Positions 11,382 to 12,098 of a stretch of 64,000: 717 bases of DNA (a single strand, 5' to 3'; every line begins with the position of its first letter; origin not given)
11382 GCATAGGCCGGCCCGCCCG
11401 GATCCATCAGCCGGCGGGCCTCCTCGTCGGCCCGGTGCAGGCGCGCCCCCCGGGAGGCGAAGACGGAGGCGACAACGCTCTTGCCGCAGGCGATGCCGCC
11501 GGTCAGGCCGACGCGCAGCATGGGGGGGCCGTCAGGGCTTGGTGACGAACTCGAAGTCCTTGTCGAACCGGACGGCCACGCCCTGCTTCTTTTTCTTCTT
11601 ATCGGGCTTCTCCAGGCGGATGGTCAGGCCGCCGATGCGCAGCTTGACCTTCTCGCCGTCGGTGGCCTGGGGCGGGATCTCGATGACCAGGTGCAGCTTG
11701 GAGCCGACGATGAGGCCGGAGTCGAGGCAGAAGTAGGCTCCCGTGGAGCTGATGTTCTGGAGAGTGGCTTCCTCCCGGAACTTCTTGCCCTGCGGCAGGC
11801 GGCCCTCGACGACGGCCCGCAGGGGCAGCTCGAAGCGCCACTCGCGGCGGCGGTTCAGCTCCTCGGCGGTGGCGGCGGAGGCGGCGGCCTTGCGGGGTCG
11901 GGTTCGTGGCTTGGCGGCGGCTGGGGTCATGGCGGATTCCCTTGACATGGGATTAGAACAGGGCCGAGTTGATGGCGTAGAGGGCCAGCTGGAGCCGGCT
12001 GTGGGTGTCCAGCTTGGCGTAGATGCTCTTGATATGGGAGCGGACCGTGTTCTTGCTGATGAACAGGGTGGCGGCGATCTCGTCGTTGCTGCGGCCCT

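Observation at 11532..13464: Cluster of three PilZ/PilZ-like small proteins around an atypical (pseudo-receiver) LuxR regulator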

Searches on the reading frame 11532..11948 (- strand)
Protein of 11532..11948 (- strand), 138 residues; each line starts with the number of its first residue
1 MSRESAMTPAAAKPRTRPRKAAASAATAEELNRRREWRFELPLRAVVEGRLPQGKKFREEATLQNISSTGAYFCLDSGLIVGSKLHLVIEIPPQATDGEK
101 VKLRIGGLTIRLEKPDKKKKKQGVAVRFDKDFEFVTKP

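Call 3: search_protein_families(library=pfam, proteins=[window:11532-11948:-], max_evalue=1)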
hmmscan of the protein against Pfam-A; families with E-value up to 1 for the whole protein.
window:11532-11948:- (138 aa): 1 family
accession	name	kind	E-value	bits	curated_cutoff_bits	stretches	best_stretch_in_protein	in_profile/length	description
PF07238.19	PilZ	-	6.8e-06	26.8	22.5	1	32-129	1-86/102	PilZ domain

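Call 4: search_protein_families(library=ncbifam, proteins=[window:11532-11948:-], max_evalue=1)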
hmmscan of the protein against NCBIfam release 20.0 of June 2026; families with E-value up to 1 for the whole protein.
window:11532-11948:- (138 aa): 0 families

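Call 60: find_homologous_proteins(query=window:11532-11930:-, max_evalue=0.001)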
Query window:11532-11930:- (132 aa): 706 proteins with E <= 0.001 among 780 candidates; the best 120 are listed.
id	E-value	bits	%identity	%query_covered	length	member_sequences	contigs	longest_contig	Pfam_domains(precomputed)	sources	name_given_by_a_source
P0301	8.7e-78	277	98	100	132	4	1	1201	PF07238.20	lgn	-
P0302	1.4e-66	240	84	100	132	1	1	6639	-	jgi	jgi:hypothetical protein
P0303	5.7e-63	229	82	99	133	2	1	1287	-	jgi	jgi:hypothetical protein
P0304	1.1e-62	228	80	100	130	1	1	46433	PF07238.20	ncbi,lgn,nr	ncbi:MAG: PilZ domain-containing protein [Acidobacteriota bacterium]|nr:PilZ domain-containing prote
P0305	5.9e-62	225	79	100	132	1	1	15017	PF07238.20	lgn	-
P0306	6.4e-62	225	81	100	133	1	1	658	PF07238.20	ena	-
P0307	2.7e-61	223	77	98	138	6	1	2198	PF07238.20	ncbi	-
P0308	3.5e-51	191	71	98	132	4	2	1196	PF07238.20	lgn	-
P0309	9.7e-51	189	70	98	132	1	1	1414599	PF07238.20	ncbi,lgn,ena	-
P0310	3.6e-50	187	64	100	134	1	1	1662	PF07238.20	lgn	-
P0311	1.3e-49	186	70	80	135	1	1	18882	PF07238.20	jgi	jgi:c-di-GMP-binding flagellar brake protein YcgR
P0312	1.8e-49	185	70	87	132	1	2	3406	PF07238.20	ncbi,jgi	ncbi:MAG: PilZ domain-containing protein [Candidatus Aminicenantales bacterium]|jgi:hypothetical pro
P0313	2.8e-49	185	63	97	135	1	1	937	-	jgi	jgi:c-di-GMP-binding flagellar brake protein YcgR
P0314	3.2e-49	184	66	94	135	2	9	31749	-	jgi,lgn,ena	-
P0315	1.0e-48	183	67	98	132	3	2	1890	PF07238.20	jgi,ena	jgi:hypothetical protein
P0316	1.1e-48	183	70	81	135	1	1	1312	PF07238.20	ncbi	-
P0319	2.0e-48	182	64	98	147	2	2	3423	PF07238.20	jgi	jgi:c-di-GMP-binding flagellar brake protein YcgR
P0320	4.4e-48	181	64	98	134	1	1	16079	PF07238.20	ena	-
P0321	4.5e-48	181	67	98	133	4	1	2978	PF07238.20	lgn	-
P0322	4.8e-48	181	63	98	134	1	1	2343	PF07238.20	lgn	-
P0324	7.7e-48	180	77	78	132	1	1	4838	PF07238.20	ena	-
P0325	8.1e-48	180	68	85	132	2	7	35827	PF07238.20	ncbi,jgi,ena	-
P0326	8.9e-48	180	65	91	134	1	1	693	PF07238.20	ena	-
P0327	2.9e-47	178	72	80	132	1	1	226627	PF07238.20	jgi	jgi:hypothetical protein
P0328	3.9e-47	178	64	89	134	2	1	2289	PF07238.20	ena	-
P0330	5.5e-47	177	65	98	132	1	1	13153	PF07238.20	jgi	jgi:hypothetical protein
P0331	6.0e-47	177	66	95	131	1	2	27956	PF07238.20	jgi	jgi:hypothetical protein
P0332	6.8e-47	177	71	79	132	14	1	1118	PF07238.20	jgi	jgi:c-di-GMP-binding flagellar brake protein YcgR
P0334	8.1e-47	177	65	95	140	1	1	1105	PF07238.20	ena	-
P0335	1.1e-46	176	60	98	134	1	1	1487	PF07238.20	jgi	-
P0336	1.4e-46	176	61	98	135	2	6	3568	PF07238.20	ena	-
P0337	1.5e-46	176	60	98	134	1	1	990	PF07238.20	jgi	jgi:hypothetical protein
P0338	1.7e-46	176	64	98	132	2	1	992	PF07238.20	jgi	jgi:hypothetical protein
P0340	1.9e-46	175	69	83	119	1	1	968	PF07238.20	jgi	-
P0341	1.9e-46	175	72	81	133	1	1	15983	PF07238.20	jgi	jgi:c-di-GMP-binding flagellar brake protein YcgR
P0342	2.3e-46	175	64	91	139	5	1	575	PF07238.20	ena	-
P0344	2.8e-46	175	64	89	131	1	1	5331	PF07238.20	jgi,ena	-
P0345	2.9e-46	175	63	95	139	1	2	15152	PF07238.20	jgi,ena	-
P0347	3.4e-46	175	71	81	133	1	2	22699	PF07238.20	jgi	jgi:c-di-GMP-binding flagellar brake protein YcgR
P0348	4.0e-46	174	68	89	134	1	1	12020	PF07238.20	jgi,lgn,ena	-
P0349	4.1e-46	174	74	79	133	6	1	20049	PF07238.20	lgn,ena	-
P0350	4.4e-46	174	62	95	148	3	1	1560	PF07238.20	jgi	jgi:c-di-GMP-binding flagellar brake protein YcgR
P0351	5.4e-46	174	61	98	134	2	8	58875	PF07238.20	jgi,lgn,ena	jgi:hypothetical protein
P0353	5.4e-46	174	60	98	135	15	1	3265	PF07238.20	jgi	jgi:c-di-GMP-binding flagellar brake protein YcgR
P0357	8.4e-46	173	62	90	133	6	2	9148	PF07238.20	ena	-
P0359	8.6e-46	173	65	98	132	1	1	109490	PF07238.20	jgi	jgi:hypothetical protein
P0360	8.8e-46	173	65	89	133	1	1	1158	PF07238.20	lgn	-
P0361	9.1e-46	173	70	83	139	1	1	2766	PF07238.20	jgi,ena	-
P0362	9.7e-46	173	61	98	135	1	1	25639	PF07238.20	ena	-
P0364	1.0e-45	173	62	89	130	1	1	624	PF07238.20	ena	-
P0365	1.1e-45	173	60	98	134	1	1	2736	PF07238.20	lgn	-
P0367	1.2e-45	173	70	80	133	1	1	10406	PF07238.20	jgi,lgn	-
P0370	1.9e-45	172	60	98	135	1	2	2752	PF07238.20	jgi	jgi:c-di-GMP-binding flagellar brake protein YcgR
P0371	2.5e-45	172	71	80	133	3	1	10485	PF07238.20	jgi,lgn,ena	-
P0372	2.6e-45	172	68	79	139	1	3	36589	PF07238.20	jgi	jgi:c-di-GMP-binding flagellar brake protein YcgR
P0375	2.9e-45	172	70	81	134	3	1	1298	PF07238.20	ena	-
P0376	3.0e-45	172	60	97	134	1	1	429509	PF07238.20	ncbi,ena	-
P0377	3.2e-45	171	69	79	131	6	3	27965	PF07238.20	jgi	jgi:c-di-GMP-binding flagellar brake protein YcgR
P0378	3.6e-45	171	70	80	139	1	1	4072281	PF07238.20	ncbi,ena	-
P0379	3.6e-45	171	68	81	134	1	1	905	PF07238.20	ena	-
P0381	3.7e-45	171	62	98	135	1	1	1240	PF07238.20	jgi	-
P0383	3.9e-45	171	69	83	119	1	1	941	PF07238.20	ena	-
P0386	4.4e-45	171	63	93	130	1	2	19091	PF07238.20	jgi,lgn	jgi:hypothetical protein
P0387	4.4e-45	171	70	80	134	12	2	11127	PF07238.20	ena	-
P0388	4.6e-45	171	60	92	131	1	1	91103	PF07238.20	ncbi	-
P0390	5.1e-45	171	70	80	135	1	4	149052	PF07238.20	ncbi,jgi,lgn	-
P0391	5.2e-45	171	68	80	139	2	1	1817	PF07238.20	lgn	-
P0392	5.9e-45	171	66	83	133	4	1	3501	PF07238.20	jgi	jgi:c-di-GMP-binding flagellar brake protein YcgR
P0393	6.5e-45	170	66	80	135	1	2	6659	PF07238.20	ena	-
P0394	7.0e-45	170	62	95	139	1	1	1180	PF07238.20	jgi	jgi:hypothetical protein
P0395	7.0e-45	170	71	80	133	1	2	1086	PF07238.20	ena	-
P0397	8.4e-45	170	70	81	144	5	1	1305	PF07238.20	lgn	-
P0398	9.1e-45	170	69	80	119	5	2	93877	PF07238.20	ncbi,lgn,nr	ncbi:MAG: PilZ domain-containing protein [Candidatus Aminicenantes bacterium]|nr:PilZ domain-contain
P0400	9.3e-45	170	67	82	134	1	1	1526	PF07238.20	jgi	jgi:c-di-GMP-binding flagellar brake protein YcgR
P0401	9.5e-45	170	58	98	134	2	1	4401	PF07238.20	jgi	jgi:hypothetical protein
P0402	9.7e-45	170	62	93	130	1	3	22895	PF07238.20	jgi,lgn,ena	-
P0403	1.0e-44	170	60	99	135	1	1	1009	PF07238.20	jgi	jgi:hypothetical protein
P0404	1.0e-44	170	61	98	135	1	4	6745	PF07238.20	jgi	jgi:c-di-GMP-binding flagellar brake protein YcgR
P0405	1.0e-44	170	70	80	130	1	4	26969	PF07238.20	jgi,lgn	jgi:c-di-GMP-binding flagellar brake protein YcgR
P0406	1.0e-44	170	61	98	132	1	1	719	PF07238.20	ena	-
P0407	1.1e-44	170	61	95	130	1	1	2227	PF07238.20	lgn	-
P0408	1.2e-44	170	69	79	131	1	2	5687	PF07238.20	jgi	jgi:c-di-GMP-binding flagellar brake protein YcgR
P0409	1.2e-44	170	67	80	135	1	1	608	PF07238.20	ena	-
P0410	1.2e-44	170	61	98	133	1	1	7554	PF07238.20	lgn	-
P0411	1.2e-44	170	63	98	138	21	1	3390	PF07238.20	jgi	jgi:c-di-GMP-binding flagellar brake protein YcgR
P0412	1.3e-44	170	59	98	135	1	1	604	PF07238.20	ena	-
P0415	1.6e-44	169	62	93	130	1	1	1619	PF07238.20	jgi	jgi:c-di-GMP-binding flagellar brake protein YcgR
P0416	1.7e-44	169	68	81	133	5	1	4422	PF07238.20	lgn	-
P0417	1.8e-44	169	69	79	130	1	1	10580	PF07238.20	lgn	-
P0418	1.9e-44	169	69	79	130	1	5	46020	PF07238.20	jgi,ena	-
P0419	1.9e-44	169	64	85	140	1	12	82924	PF07238.20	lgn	-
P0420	2.1e-44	169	69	79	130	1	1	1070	PF07238.20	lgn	-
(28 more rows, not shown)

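Call 82: search_solved_structures(query=A6, max_evalue=0.01, show_alignments=1)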
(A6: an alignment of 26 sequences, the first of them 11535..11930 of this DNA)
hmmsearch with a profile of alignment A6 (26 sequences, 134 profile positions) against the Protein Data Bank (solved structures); distinct sequences matched with E-value up to 0.01: 0.
